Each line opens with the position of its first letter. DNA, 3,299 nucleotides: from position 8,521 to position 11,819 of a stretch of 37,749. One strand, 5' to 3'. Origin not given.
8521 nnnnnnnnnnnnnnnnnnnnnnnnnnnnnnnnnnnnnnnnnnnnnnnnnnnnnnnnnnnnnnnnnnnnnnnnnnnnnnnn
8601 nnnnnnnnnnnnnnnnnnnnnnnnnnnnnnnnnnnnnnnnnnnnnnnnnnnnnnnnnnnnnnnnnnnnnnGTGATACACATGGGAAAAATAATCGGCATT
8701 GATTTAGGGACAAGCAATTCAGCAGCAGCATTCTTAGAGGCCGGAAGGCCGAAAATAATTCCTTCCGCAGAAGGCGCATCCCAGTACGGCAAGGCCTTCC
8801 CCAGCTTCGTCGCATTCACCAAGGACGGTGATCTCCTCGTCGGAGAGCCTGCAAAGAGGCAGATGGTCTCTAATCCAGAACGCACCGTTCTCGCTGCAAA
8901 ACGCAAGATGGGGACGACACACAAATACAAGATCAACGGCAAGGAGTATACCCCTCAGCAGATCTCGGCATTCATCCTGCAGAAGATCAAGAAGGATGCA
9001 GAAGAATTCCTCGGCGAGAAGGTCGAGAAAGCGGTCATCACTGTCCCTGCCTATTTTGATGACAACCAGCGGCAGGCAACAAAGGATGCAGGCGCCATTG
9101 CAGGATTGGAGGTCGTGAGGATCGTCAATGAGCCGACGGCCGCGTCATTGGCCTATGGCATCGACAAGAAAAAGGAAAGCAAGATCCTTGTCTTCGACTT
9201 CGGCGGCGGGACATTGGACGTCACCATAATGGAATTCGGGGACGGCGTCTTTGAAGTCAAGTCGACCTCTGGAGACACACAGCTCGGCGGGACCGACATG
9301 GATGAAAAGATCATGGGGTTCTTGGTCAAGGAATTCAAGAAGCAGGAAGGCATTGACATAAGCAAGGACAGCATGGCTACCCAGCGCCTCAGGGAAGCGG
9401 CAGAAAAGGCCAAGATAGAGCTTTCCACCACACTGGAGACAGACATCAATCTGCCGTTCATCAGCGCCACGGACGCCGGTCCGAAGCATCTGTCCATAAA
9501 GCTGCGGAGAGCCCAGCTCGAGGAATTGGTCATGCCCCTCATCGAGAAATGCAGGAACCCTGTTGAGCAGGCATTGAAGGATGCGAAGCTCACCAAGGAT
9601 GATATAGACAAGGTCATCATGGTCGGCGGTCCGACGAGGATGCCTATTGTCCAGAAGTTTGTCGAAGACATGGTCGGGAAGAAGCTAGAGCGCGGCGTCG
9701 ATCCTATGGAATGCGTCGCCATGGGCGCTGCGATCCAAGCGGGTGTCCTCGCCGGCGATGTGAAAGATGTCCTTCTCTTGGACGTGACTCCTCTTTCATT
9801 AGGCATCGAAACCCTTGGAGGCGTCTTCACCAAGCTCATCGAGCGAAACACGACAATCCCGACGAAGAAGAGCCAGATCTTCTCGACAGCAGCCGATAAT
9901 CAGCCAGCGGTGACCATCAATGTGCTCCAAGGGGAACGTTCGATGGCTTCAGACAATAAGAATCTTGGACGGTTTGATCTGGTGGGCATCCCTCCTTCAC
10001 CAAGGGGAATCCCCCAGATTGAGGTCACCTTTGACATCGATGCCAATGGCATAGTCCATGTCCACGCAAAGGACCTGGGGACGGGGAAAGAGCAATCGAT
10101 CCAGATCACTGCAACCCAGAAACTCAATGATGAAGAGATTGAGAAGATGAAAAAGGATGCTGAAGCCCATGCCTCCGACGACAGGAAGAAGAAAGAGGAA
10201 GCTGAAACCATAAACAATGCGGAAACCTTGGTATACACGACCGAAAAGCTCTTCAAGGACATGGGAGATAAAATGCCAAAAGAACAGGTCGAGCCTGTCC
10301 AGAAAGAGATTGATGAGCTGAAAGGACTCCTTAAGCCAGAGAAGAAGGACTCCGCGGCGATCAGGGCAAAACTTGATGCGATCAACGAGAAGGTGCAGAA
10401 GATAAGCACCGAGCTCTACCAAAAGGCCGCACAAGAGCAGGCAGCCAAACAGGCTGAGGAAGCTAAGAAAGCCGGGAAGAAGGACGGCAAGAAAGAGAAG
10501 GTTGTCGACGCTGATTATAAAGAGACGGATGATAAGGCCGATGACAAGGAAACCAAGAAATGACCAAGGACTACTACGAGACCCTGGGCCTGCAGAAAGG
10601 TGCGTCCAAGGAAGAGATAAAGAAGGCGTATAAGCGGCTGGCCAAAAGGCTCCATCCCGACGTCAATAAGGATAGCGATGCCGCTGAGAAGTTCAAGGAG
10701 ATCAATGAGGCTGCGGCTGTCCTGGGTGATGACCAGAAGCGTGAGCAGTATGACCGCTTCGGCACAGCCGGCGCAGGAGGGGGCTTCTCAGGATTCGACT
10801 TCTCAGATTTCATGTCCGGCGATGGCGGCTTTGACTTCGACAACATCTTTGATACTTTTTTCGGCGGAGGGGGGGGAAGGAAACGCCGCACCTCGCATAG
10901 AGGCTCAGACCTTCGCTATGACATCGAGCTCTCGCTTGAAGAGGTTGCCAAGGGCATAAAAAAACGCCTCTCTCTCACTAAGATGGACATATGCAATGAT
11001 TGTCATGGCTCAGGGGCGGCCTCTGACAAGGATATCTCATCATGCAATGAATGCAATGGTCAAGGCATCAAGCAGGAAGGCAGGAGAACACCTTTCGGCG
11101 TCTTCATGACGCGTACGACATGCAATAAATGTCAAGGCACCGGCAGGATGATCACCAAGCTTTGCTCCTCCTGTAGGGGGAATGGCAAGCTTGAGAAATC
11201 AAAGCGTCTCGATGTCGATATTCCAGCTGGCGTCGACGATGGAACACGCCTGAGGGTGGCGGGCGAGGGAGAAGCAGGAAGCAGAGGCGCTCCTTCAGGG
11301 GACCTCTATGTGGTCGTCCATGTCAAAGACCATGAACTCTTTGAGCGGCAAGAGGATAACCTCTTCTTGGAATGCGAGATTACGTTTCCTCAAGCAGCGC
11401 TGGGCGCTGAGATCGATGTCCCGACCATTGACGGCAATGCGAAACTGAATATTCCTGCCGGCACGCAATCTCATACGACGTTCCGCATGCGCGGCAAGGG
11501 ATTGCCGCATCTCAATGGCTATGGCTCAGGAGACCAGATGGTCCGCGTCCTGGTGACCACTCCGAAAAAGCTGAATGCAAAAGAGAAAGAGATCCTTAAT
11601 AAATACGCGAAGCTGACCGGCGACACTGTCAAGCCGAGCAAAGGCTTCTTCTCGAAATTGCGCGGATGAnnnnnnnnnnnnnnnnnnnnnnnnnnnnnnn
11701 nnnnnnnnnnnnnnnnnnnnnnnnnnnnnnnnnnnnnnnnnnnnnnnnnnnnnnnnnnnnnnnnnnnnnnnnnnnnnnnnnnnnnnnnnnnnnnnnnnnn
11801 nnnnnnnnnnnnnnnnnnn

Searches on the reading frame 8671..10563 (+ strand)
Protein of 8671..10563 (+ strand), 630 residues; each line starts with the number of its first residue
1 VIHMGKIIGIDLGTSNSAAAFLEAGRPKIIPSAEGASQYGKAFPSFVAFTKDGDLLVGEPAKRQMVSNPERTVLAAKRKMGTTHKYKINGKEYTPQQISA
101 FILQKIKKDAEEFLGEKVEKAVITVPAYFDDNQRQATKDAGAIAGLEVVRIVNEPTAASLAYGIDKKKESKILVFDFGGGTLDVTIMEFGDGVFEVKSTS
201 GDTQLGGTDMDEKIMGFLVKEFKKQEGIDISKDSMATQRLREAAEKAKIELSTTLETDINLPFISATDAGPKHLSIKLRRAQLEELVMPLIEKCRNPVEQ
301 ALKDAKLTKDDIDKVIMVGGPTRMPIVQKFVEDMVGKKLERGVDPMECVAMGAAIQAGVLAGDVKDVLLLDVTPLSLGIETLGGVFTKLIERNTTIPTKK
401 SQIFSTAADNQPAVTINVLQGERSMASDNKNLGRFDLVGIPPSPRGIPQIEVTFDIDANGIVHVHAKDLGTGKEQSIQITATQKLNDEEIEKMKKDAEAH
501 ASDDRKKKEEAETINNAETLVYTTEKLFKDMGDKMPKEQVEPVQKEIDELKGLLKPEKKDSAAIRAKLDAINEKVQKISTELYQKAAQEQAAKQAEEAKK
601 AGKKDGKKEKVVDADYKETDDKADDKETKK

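Call 6: search_protein_families(library=pfam, proteins=[window:8671-10563:+], max_evalue=0.01)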
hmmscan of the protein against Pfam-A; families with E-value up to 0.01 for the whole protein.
window:8671-10563:+ (630 aa): 3 families
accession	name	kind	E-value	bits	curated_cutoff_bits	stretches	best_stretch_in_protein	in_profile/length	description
PF00012.26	HSP70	-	5.8e-232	771.6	20.6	2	86-584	101-599/599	Hsp70 protein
PF06723.19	MreB_Mbl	-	1.4e-20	73.9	27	1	8-355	4-317/327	MreB/Mbl protein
PF02782.22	FGGY_C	-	1.7e-05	25.2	27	1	299-359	136-196/198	FGGY family of carbohydrate kinases, C-terminal domain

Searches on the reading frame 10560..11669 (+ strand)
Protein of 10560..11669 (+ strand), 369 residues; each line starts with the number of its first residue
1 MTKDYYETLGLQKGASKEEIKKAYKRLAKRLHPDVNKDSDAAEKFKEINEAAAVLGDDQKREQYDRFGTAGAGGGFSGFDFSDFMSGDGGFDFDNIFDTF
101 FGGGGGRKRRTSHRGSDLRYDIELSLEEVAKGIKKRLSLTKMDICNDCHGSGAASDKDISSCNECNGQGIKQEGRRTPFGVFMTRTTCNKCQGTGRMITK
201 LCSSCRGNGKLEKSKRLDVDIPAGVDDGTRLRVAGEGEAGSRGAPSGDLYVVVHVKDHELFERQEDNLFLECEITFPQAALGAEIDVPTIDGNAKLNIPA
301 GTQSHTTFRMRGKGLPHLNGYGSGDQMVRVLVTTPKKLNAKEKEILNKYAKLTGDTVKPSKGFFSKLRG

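Call 6: search_protein_families(library=pfam, proteins=[window:10560-11669:+], max_evalue=0.01)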
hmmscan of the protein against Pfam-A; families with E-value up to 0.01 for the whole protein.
window:10560-11669:+ (369 aa): 4 families
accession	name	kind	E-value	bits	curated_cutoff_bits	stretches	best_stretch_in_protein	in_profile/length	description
PF01556.23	DnaJ_C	-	1.3e-50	171.8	26.6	1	118-335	1-152/152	DnaJ C terminal domain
PF00226.36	DnaJ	-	6.7e-25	87.4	27.8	1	4-65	1-63/63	DnaJ domain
PF00684.25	DnaJ_CXXCXGXG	-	5.7e-16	59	32.7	1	145-209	1-65/65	DnaJ central domain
PF14537.11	Cytochrom_c3_2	-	0.0097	16.8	25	0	144-205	8-77/79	Cytochrome c3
